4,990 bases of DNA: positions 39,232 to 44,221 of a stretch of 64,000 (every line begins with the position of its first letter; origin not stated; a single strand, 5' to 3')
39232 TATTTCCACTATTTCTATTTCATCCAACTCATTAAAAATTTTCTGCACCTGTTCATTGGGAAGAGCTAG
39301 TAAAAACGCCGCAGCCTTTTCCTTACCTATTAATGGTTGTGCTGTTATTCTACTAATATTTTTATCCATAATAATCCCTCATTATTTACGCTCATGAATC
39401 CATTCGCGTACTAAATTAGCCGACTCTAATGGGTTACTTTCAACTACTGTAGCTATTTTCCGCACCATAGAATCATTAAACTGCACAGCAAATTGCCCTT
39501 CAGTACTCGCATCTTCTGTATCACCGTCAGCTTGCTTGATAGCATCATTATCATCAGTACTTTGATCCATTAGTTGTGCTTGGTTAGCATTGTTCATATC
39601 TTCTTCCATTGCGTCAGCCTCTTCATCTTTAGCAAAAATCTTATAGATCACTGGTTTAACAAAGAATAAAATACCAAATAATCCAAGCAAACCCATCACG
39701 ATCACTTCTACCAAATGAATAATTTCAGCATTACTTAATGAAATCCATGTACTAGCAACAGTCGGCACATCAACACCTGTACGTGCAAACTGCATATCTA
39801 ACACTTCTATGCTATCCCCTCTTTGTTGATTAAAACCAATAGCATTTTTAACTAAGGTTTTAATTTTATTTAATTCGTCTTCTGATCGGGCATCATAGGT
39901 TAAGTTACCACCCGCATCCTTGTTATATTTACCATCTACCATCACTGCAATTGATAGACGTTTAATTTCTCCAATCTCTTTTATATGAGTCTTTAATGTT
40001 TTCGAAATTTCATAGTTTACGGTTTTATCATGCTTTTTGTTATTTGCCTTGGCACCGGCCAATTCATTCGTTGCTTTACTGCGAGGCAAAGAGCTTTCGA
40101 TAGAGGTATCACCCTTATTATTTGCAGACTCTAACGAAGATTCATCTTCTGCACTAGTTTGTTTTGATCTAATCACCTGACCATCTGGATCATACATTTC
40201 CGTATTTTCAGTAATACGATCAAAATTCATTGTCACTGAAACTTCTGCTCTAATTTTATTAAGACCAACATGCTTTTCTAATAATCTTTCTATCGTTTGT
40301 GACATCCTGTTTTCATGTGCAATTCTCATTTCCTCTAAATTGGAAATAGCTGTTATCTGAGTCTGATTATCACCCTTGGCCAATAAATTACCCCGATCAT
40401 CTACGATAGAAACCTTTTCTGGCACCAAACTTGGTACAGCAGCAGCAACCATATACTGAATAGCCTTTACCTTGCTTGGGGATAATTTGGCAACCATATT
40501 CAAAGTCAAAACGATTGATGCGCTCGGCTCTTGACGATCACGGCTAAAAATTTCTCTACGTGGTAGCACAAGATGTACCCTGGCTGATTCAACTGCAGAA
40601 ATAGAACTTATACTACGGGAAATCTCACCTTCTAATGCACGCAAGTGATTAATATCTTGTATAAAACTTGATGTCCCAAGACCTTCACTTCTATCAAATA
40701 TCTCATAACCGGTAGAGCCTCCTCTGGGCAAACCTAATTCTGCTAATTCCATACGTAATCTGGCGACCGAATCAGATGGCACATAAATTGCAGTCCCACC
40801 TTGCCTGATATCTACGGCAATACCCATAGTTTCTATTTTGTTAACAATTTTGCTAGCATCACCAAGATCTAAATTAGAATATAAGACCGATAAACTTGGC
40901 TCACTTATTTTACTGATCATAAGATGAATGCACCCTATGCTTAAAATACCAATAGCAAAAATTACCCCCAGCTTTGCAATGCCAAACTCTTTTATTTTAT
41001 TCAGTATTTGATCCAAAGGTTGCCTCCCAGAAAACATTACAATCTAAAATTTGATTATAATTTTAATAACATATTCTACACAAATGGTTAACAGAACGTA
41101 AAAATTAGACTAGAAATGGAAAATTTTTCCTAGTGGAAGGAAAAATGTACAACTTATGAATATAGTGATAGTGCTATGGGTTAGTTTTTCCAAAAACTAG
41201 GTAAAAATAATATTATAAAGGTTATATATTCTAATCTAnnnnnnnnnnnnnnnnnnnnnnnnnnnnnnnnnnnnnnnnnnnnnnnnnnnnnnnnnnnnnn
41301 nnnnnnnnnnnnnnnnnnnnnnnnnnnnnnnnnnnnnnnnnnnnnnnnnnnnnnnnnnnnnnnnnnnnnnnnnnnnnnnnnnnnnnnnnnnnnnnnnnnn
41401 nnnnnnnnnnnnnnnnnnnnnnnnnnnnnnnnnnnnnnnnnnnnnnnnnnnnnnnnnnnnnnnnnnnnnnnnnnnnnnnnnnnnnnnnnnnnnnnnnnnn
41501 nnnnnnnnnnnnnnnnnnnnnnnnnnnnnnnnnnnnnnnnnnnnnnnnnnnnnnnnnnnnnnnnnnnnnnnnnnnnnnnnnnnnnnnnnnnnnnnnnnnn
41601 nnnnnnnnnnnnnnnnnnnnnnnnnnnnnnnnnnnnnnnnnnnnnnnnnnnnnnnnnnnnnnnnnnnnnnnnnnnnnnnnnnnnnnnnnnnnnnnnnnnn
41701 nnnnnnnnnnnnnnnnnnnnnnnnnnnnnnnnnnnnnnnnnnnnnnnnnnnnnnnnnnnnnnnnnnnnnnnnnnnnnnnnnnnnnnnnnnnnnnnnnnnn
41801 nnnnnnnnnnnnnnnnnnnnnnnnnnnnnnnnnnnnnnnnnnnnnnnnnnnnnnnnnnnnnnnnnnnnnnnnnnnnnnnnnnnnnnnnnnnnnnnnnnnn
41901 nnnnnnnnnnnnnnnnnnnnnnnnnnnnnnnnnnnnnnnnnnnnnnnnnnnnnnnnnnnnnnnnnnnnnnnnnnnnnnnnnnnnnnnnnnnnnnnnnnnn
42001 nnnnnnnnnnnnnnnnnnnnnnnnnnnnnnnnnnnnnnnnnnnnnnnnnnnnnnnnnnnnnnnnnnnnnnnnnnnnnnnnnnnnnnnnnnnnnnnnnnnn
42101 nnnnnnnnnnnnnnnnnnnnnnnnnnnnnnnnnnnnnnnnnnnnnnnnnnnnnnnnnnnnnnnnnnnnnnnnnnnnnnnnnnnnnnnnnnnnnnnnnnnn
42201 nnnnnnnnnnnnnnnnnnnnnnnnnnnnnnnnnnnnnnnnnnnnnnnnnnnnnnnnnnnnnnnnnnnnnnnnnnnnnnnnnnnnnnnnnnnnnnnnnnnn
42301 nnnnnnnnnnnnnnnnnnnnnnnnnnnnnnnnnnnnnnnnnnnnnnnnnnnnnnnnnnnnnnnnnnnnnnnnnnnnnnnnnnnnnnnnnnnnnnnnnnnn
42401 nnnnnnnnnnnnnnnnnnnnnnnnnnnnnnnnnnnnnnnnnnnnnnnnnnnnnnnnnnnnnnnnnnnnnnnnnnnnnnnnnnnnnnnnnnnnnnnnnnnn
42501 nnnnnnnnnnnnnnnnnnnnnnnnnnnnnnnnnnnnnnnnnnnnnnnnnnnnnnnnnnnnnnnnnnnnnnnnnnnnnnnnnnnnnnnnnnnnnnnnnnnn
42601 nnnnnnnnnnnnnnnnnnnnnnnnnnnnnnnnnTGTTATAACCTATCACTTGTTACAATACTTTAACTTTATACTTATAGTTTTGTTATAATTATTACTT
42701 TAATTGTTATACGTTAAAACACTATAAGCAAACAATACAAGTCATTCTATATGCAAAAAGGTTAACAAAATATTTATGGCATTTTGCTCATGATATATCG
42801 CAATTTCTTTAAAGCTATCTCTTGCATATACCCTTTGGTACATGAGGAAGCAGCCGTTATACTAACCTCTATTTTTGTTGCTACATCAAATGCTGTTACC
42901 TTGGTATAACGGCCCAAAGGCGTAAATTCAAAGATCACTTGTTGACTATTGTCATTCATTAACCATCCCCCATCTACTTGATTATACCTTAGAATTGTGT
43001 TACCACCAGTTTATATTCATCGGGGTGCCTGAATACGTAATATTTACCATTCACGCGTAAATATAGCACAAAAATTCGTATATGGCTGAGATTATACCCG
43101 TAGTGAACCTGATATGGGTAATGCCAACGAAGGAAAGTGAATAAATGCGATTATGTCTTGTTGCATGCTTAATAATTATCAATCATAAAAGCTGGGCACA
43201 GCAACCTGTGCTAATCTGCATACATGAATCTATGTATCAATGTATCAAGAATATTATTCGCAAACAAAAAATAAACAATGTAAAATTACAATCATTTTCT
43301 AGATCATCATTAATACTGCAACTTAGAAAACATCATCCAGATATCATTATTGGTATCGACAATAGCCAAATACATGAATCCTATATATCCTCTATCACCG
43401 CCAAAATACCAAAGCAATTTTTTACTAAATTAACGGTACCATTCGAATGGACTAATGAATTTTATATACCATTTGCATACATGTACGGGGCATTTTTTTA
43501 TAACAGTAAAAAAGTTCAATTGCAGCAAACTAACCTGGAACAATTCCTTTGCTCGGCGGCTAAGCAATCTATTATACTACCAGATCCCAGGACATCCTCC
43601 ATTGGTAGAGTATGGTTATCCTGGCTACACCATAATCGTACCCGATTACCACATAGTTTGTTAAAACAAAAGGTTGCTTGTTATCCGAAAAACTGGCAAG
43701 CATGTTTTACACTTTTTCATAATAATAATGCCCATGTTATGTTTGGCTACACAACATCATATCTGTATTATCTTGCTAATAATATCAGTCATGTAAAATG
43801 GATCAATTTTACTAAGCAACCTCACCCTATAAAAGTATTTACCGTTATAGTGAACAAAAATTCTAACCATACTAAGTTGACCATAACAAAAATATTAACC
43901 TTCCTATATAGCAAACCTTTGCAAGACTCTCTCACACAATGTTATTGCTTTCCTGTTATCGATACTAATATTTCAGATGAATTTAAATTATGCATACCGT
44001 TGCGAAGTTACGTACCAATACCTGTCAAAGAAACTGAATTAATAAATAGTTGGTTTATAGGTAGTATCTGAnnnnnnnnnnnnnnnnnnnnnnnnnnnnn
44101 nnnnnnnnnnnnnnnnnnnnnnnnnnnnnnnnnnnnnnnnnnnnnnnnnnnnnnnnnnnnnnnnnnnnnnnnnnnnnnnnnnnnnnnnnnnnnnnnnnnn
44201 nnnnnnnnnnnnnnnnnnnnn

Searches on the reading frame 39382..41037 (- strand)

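Call 59: search_protein_families(library=ncbifam, proteins=[window:39382-41037:-], max_evalue=1e-20)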
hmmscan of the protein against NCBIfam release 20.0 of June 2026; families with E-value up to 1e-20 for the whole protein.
window:39382-41037:- (551 aa): 1 family
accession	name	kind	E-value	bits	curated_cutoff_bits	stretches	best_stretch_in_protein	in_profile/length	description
TIGR00206.1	fliF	equivalog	5.1e-78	263.4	129.75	1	22-549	24-553/555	flagellar basal-body MS-ring/collar protein FliF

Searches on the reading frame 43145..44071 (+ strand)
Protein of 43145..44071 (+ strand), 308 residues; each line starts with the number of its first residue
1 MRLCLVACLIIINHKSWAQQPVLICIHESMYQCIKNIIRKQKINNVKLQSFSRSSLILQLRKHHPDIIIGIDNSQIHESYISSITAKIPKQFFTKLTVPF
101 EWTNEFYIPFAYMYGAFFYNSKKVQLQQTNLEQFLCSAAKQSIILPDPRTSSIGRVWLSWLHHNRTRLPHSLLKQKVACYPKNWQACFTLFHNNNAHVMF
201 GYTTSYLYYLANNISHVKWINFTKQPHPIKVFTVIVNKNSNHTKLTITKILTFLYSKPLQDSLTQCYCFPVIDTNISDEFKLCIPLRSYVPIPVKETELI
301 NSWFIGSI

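Call 59: search_protein_families(library=ncbifam, proteins=[window:43145-44071:+], max_evalue=1e-20)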
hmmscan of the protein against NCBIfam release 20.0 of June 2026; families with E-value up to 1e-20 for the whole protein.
window:43145-44071:+ (308 aa): 2 families
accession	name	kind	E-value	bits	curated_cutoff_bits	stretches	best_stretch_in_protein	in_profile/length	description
TIGR01254.1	sfuA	subfamily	1.9e-23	83.2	93.4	1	54-281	48-278/306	thiamine ABC transporter substrate-binding protein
TIGR01276.1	thiB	equivalog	3.1e-23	82.5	317.15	1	57-303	65-314/324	thiamine ABC transporter substrate binding subunit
